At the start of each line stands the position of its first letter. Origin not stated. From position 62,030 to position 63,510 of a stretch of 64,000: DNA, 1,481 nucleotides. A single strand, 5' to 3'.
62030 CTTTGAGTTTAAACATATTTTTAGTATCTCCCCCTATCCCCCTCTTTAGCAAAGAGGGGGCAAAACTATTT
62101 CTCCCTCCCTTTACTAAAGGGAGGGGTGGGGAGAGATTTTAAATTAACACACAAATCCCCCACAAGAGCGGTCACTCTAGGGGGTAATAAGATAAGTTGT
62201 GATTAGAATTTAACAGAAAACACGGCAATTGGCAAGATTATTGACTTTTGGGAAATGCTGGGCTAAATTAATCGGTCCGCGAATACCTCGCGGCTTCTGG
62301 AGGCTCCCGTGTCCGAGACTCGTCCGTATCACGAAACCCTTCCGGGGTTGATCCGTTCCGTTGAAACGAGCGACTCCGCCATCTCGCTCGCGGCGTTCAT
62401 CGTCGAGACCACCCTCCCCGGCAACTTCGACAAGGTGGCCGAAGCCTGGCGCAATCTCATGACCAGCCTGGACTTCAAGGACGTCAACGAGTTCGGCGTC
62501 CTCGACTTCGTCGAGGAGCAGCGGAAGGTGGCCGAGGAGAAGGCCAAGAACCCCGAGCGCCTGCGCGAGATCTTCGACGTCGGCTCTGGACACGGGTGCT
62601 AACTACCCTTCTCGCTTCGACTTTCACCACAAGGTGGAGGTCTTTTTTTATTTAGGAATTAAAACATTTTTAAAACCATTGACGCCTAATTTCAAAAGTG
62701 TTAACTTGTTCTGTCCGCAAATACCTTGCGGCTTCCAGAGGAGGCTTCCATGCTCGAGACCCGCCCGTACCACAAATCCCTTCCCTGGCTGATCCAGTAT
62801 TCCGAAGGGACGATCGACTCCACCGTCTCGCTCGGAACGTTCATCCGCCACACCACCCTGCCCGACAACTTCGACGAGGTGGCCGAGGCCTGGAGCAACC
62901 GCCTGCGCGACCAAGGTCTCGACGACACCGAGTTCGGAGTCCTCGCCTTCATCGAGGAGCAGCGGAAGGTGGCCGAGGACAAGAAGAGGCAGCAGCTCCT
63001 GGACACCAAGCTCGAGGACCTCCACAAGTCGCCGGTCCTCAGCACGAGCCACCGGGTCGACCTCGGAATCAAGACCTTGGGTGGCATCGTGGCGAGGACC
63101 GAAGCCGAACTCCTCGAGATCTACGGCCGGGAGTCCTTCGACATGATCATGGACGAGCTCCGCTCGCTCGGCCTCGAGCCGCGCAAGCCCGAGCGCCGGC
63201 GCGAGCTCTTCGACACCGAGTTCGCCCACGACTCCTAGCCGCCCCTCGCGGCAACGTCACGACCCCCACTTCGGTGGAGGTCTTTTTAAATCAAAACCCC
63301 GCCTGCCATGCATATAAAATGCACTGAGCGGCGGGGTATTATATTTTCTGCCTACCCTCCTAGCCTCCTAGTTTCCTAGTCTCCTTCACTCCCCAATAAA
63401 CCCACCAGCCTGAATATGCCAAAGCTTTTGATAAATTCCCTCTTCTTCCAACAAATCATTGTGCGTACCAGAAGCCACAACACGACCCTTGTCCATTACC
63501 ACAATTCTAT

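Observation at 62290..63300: High-GC island E: tandem paralogous small proteins with conserved leader hairpins, one carrying an RNAP alpha-CTD-like HhH domain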

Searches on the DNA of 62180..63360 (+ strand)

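Call 83: search_rna_families(sources=[L010, L013, L015, L017, L019, L022, L046, L048], threshold=gathering)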
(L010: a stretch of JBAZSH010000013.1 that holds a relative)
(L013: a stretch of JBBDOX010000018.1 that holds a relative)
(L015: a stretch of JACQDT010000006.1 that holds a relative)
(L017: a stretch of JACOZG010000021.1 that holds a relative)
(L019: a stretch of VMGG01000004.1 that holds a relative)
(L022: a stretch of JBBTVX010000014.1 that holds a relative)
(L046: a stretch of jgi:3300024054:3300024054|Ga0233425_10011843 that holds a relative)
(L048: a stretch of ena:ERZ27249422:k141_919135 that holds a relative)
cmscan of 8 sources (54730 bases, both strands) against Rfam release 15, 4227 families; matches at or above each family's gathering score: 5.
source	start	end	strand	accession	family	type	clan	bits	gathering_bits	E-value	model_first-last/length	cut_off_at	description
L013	424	495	+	RF00005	tRNA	Gene; tRNA;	CL00001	73.9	29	2.3e-14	1-71/71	no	tRNA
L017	3957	4028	-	RF00005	tRNA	Gene; tRNA;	CL00001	72.2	29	6.6e-14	1-71/71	no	tRNA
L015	853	924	+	RF00005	tRNA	Gene; tRNA;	CL00001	66.3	29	2.9e-12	1-71/71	no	tRNA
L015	3701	3773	+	RF00005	tRNA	Gene; tRNA;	CL00001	60.3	29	1.2e-10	1-71/71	no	tRNA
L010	5089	5160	+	RF00005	tRNA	Gene; tRNA;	CL00001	60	29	1.6e-10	1-71/71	no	tRNA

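Call 99: search_rna_families(source=window, start=62180, end=63360, threshold=evalue, max_evalue=1)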
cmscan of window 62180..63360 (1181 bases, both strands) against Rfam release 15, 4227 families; matches with E-value up to 1: 1.
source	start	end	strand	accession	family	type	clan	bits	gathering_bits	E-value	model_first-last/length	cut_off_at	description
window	62459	62545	-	RF02507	Atu_Ti3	Gene; sRNA;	-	21.5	50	0.085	1-89/89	no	Rhizobiales sRNA Atu_Ti3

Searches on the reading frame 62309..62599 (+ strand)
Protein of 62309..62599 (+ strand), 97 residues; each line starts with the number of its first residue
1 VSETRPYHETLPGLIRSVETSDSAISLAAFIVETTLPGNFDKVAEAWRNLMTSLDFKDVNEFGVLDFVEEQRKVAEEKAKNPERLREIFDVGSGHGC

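Call 7: search_protein_families(library=pfam, proteins=[window:62309-62599:+], max_evalue=10)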
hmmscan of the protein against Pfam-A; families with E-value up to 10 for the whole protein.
window:62309-62599:+ (97 aa): 0 families

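Call 8: search_protein_families(library=phrogs, proteins=[window:62309-62599:+], max_evalue=1)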
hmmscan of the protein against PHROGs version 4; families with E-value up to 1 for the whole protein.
window:62309-62599:+ (97 aa): 2 families
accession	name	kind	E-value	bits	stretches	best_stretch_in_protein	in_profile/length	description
phrog_21556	-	unknown function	0.24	12.5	1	61-83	14-37/38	-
phrog_14272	-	unknown function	0.24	11.7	1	18-54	165-203/231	-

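Call 61: search_protein_families(library=ncbifam, proteins=[window:62309-62599:+], max_evalue=1)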
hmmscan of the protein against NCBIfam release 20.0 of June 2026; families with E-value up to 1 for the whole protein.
window:62309-62599:+ (97 aa): 0 families

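Call 62: search_protein_families(library=padloc, proteins=[window:62309-62599:+], max_evalue=1)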
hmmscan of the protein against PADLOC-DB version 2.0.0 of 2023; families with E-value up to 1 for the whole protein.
window:62309-62599:+ (97 aa): 0 families
